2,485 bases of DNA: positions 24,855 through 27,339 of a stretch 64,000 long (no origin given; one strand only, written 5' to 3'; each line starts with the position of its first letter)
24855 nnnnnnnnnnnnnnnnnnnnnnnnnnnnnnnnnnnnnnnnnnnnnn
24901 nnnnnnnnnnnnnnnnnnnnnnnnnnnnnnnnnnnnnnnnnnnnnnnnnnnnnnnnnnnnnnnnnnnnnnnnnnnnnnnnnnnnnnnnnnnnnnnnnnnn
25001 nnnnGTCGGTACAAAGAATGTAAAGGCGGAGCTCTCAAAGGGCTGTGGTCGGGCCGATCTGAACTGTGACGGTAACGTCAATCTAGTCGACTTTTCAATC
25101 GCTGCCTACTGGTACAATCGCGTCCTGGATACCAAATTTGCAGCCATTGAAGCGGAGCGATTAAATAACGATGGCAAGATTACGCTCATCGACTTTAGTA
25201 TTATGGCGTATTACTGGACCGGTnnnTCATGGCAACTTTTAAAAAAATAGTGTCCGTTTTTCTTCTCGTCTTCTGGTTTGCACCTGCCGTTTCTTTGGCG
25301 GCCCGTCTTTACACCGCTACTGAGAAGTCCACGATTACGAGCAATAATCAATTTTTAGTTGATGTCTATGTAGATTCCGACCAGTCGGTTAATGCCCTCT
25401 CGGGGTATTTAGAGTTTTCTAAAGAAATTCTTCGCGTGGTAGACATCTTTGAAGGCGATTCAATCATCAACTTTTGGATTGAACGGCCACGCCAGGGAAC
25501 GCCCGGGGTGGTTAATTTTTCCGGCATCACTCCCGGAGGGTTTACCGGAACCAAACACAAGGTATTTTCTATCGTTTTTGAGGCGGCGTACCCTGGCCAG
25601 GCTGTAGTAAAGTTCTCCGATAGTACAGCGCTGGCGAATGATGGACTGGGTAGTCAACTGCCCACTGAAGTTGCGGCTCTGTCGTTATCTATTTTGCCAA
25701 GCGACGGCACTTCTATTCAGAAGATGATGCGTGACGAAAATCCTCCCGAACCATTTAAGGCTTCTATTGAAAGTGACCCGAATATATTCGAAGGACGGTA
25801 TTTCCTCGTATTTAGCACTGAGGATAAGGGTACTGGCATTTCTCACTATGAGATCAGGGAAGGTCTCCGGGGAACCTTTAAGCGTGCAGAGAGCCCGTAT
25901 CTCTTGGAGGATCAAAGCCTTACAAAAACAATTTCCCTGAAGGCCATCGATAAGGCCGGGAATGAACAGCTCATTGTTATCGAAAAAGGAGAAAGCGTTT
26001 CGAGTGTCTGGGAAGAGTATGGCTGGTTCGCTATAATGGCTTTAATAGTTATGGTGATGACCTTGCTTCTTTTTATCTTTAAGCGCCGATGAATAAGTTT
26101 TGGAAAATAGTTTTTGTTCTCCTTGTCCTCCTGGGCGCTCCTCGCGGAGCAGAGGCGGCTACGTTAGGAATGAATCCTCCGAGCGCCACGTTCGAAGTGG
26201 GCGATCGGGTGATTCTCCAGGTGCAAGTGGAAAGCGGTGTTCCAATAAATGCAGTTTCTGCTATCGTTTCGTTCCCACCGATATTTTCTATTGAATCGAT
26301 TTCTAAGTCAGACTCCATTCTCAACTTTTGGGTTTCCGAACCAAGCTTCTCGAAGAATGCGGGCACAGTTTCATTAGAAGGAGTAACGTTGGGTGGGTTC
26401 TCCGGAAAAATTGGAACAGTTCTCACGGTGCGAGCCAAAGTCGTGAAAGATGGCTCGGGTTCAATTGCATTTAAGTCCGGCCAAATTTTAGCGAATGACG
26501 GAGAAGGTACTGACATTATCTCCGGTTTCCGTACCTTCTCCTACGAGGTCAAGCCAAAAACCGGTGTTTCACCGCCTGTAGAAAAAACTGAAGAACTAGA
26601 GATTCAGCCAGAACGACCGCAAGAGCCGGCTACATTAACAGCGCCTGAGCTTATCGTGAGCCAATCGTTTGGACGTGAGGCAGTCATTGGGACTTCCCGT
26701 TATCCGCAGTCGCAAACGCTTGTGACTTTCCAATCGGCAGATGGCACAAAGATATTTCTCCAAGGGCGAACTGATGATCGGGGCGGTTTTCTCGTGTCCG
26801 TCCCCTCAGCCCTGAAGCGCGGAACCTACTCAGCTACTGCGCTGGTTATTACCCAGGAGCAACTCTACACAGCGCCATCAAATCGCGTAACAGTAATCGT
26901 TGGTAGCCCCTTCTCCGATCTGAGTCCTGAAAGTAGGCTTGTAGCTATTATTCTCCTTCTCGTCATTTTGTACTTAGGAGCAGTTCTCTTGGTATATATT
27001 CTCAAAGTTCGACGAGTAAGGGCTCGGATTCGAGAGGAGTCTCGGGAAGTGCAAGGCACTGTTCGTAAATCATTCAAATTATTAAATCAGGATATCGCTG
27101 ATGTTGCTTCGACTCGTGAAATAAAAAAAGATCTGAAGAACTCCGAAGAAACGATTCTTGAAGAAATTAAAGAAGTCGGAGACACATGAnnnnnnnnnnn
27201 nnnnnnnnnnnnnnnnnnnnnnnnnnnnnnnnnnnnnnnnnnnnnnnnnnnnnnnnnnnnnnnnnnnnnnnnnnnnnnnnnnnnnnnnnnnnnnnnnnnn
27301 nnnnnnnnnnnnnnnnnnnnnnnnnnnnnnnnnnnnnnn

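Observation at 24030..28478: Cohesin-dockerin-like surface module: one FN3+dockerin protein followed by three overlapping cohesin-like, transmembrane-anchored paralogs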

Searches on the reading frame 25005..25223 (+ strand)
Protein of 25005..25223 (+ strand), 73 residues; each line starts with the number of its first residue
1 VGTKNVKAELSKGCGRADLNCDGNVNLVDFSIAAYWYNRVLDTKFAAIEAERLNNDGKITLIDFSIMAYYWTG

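Call 38: search_solved_structures(query=A4, max_evalue=1, show_alignments=3)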
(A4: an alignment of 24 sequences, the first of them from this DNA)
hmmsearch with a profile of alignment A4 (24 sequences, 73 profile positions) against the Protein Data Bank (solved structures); distinct sequences matched with E-value up to 1: 26.
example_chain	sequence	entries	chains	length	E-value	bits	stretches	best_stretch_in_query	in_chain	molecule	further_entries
2y3n_B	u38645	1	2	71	2.3e-06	30.7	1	15-70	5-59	CELLULOSOMAL FAMILY-48 PROCESSIVE GLYCOSIDE HYDROLASE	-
5nrm_B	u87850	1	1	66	3.9e-05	26.7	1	17-70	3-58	DocCel5: Type I dockerin repeat domain from A. cellulolyticus family 5 endoglucanase WP_01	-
4fl4_A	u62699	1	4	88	0.00011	25.3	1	14-68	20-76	Glycoside hydrolase family 9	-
5nrk_B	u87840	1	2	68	0.00021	24.4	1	17-70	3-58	DocCel5: Type I dockerin repeat domain from A. cellulolyticus family 5 endoglucanase WP_01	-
1daq_A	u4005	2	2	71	0.00046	23.3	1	15-67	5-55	ENDOGLUCANASE SS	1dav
2mte_A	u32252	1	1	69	0.00054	23.1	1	16-67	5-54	Cellulose 1,4-beta-cellobiosidase (reducing end) CelS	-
2yik_A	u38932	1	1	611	0.0028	20.8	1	12-67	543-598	ENDOGLUCANASE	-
4cj0_A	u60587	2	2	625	0.0062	19.7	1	11-68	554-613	ENDOGLUCANASE D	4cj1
1clc_A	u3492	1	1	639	0.0064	19.6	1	11-68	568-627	ENDOGLUCANASE CELD; EC: 3.2.1.4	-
5n5p_B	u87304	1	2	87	0.082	16.1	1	13-56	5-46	Putative cellulosomal scaffoldin protein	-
4x3n_A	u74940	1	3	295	0.26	14.5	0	9-56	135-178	Calcium-regulated actin-bundling protein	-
8z3f_A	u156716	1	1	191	0.29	14.3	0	24-63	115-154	Calcium and integrin-binding family member 2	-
2khn_A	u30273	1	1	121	0.32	14.2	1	17-34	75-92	Intersectin-1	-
3fia_A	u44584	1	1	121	0.32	14.2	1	17-34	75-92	Intersectin-1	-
2vn5_B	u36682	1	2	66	0.34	14.1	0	17-67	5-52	ENDOGLUCANASE A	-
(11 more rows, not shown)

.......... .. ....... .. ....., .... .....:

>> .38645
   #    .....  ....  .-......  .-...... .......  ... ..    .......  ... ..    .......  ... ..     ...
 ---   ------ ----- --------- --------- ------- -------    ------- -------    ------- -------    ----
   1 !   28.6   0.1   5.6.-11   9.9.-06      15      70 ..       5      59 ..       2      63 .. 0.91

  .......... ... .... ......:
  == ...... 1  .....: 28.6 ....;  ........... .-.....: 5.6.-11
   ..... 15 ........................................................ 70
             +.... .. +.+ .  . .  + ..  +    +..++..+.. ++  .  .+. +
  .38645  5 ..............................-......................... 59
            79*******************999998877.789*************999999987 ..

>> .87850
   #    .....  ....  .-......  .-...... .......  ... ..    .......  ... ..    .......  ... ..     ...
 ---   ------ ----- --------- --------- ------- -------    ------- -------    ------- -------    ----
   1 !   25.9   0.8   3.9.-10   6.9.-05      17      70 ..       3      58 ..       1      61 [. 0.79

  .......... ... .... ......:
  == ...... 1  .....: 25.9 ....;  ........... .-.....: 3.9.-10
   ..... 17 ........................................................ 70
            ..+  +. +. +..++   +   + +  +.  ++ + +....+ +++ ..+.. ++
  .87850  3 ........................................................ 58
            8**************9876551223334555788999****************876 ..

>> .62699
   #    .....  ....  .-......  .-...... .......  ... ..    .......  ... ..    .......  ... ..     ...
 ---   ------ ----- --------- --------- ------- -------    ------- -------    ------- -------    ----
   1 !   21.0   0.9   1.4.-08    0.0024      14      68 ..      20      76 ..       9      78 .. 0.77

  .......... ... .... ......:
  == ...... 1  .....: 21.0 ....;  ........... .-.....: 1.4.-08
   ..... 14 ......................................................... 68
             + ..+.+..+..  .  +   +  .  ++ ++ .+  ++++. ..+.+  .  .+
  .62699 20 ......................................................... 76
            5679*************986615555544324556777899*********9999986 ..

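Call 39: search_protein_families(library=pfam, alignment_id=A4, max_evalue=0.01)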
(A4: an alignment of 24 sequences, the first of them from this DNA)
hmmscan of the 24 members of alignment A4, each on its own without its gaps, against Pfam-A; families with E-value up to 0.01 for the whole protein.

A. member 1, seq(73 aa): 1 family
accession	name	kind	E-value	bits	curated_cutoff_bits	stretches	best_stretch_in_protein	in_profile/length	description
PF00404.24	Dockerin_1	-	2.1e-06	28.3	22.9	0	15-32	34-51/57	Dockerin type I domain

B. families by the number of members that match (of 24 scanned): 6 families
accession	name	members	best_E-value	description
PF00404.24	Dockerin_1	24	7e-11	Dockerin type I domain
PF13499.12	EF-hand_7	4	0.00011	EF-hand domain pair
PF00036.39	EF-hand_1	3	0.00011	EF hand domain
PF13833.12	EF-hand_8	2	0.0026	EF-hand domain pair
PF13202.12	EF-hand_5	2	0.0069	EF hand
PF13405.12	EF-hand_6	1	0.0087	EF-hand domain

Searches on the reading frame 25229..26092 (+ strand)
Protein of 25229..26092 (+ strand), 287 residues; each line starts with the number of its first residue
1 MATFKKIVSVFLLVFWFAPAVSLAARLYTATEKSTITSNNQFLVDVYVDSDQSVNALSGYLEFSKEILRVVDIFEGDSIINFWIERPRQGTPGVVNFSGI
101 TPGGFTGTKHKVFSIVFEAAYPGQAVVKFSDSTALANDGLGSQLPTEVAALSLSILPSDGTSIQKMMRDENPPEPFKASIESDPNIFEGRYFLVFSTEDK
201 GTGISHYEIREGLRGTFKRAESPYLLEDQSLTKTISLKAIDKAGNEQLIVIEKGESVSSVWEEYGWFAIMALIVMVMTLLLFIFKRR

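Call 3: search_protein_families(library=pfam, proteins=[window:25229-26092:+], max_evalue=1)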
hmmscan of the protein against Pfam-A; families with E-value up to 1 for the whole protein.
window:25229-26092:+ (287 aa): 3 families
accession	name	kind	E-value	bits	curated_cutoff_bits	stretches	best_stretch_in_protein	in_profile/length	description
PF14126.11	DUF4293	-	0.081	13.6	27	0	246-287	39-80/153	Domain of unknown function (DUF4293)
PF16165.10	Ferlin_C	-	0.18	12.1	29.4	1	258-284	116-142/154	Ferlin C-terminus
PF00746.26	Gram_pos_anchor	-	0.26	11.7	20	1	266-287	19-40/43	LPXTG cell wall anchor motif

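Call 4: search_protein_families(library=ncbifam, proteins=[window:25229-26092:+], max_evalue=1)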
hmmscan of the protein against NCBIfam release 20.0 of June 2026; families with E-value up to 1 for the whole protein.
window:25229-26092:+ (287 aa): 1 family
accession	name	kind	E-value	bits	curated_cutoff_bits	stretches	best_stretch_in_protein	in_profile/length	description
NF047446.1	barrel_OmpL47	domain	0.00071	20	40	1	195-246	9-58/68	OmpL47-type beta-barrel domain-containing protein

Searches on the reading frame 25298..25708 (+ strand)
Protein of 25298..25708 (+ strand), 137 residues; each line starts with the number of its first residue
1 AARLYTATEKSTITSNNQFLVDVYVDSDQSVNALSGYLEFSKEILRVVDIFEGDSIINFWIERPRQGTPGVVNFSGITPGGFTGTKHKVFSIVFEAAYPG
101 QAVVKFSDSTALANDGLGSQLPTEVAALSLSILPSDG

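Call 41: search_protein_families(library=pfam, alignment_id=A5, max_evalue=0.1)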
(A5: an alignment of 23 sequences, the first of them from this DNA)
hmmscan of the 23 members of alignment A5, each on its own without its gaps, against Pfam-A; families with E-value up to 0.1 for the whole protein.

A. member 1, seq(137 aa): 0 families

B. families by the number of members that match (of 23 scanned): 4 families
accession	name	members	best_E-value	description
PF00963.24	Cohesin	8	4.5e-09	Cohesin domain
PF12673.12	SipL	1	0.014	SipL, SPOCS domain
PF16343.11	DUF4973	1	0.019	Domain of unknown function (DUF4973)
PF18614.7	RNase_II_C_S1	1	0.056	RNase II-type exonuclease C-terminal S1 domain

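Call 42: search_solved_structures(query=A5, max_evalue=5, show_alignments=1)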
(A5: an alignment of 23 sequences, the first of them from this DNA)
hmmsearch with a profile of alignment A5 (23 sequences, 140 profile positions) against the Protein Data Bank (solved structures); distinct sequences matched with E-value up to 5: 10.
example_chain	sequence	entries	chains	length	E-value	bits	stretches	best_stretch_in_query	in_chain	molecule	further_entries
5m2o_A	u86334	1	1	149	0.0007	22.7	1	4-55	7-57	Putative cellulosomal scaffoldin protein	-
5aoz_A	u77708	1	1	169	0.00079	22.6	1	4-55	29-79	PUTATIVE CELLULOSOMAL SCAFFOLDIN PROTEIN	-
5m2s_A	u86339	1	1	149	0.017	18.3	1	10-55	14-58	Putative cellulosomal scaffoldin protein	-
7urp_A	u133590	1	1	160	0.041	17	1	7-52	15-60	Ribonucleases G and E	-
9rwu_A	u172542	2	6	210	0.86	12.7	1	94-135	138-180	Pilus assembly protein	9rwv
5g5d_A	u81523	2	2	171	0.88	12.7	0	3-55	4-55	CELLULOSOME ANCHORING PROTEIN COHESIN REGION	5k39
5wa0_A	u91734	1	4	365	0.91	12.7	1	59-91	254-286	Putative sulfite oxidase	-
5k3x_A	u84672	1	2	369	0.92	12.7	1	59-91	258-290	Putative sulfite oxidase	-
4pw3_A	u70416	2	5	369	0.94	12.6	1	59-91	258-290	Putative sulfite oxidase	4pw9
3l8q_A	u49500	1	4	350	4.9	10.3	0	87-117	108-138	Cellulosomal scaffoldin adaptor protein B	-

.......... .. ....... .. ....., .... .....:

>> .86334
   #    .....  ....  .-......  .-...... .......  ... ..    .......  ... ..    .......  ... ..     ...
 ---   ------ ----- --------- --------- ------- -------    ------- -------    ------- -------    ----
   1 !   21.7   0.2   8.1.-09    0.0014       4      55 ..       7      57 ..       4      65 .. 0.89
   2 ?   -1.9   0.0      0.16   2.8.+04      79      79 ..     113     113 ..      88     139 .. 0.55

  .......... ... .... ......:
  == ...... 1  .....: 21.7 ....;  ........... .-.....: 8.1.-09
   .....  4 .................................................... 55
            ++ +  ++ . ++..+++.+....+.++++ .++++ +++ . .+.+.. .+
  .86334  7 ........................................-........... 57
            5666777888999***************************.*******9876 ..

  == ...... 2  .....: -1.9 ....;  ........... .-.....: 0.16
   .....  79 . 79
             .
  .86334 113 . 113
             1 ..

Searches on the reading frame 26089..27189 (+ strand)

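Call 3: search_protein_families(library=pfam, proteins=[window:26089-27189:+], max_evalue=1)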
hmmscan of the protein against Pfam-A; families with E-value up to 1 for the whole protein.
window:26089-27189:+ (366 aa): 2 families
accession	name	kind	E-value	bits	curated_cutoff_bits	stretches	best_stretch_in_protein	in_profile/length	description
PF09847.15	12TM_1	-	0.042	13.4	33.2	1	274-331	190-243/448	Membrane protein of 12 TMs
PF07219.19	HemY_N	-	0.22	12.1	31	1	279-323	15-59/107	HemY protein N-terminus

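Call 4: search_protein_families(library=ncbifam, proteins=[window:26089-27189:+], max_evalue=1)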
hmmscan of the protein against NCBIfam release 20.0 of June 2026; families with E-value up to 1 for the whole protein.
window:26089-27189:+ (366 aa): 3 families
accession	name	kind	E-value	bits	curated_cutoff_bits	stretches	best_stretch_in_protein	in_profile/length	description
NF047333.1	Chlam_inc_CT214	subfamily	0.0075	15.5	90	1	285-350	29-95/500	CT214 family putative inclusion membrane protein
NF002374.0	PRK01371.1-1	equivalog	0.049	14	162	1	275-363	2-90/152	sec-independent translocase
NF011179.0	PRK14584.1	equivalog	0.12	12.5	180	1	282-339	58-118/153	poly-beta-1,6-N-acetyl-D-glucosamine biosynthesis protein PgaD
